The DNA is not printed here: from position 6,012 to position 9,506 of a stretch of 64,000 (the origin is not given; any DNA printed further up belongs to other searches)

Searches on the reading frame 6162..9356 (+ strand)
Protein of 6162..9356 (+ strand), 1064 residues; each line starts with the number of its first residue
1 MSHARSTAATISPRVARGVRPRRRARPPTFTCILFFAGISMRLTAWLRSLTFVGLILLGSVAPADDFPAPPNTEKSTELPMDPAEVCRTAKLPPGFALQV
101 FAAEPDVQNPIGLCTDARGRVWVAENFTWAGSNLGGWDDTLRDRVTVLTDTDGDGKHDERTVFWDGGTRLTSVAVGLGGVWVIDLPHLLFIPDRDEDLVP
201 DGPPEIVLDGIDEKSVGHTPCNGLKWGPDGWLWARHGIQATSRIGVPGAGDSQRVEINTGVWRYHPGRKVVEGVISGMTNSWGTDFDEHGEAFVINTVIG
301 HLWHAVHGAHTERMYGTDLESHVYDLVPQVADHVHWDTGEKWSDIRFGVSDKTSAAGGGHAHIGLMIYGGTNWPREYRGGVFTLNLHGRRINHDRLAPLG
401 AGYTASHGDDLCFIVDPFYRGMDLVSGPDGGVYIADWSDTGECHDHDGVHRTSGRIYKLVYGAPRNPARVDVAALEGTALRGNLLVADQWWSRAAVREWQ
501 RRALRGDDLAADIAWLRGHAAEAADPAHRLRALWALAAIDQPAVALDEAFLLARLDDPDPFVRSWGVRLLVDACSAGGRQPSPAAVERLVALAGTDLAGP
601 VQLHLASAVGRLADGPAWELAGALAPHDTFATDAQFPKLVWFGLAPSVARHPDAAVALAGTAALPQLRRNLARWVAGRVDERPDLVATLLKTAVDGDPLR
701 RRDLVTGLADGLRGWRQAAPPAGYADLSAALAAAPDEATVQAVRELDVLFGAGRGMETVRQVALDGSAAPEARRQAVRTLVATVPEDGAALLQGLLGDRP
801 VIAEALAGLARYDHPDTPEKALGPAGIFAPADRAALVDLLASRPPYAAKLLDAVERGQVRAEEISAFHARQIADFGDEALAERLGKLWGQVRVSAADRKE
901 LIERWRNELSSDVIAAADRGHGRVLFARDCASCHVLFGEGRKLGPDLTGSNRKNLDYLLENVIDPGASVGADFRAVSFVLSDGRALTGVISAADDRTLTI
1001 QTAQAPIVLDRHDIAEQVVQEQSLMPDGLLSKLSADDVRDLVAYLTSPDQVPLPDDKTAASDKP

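Call 8: search_protein_families(library=ncbifam, proteins=[window:6162-9356:+], max_evalue=1)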
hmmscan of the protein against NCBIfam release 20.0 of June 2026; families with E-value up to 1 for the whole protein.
window:6162-9356:+ (1064 aa): 8 families
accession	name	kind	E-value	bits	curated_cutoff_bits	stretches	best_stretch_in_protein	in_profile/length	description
TIGR02604.1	Piru_Ver_Nterm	subfamily_domain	8.8e-99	331.3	122.2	1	95-461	1-365/367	PVC-type heme-binding CxxCH protein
TIGR02603.1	CxxCH_TIGR02603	domain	5e-31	107.5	68.15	1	917-1047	1-133/134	putative heme-binding domain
NF033206.1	ScyE_fam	subfamily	3.9e-05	23.3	80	1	107-128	7-28/333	ScyD/ScyE family protein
NF050122.1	bc1_QcrC_actin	exception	0.0018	17.6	200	1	916-953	38-75/253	cytochrome bc1 complex diheme cytochrome c subunit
NF005510.0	PRK07121.1-3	subfamily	0.0019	17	481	1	952-1008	180-236/492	FAD-binding protein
TIGR04485.1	thiosulf_SoxX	equivalog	0.0041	17.8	61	1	930-1047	5-77/78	sulfur oxidation c-type cytochrome SoxX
NF045930.1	Cytc6PetJCyano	equivalog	0.008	16.1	135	1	915-935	24-44/110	cytochrome c6 PetJ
TIGR04248.1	SCM_PqqD_rel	equivalog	0.034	14.4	100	1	282-333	15-67/84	SynChlorMet cassette protein ScmD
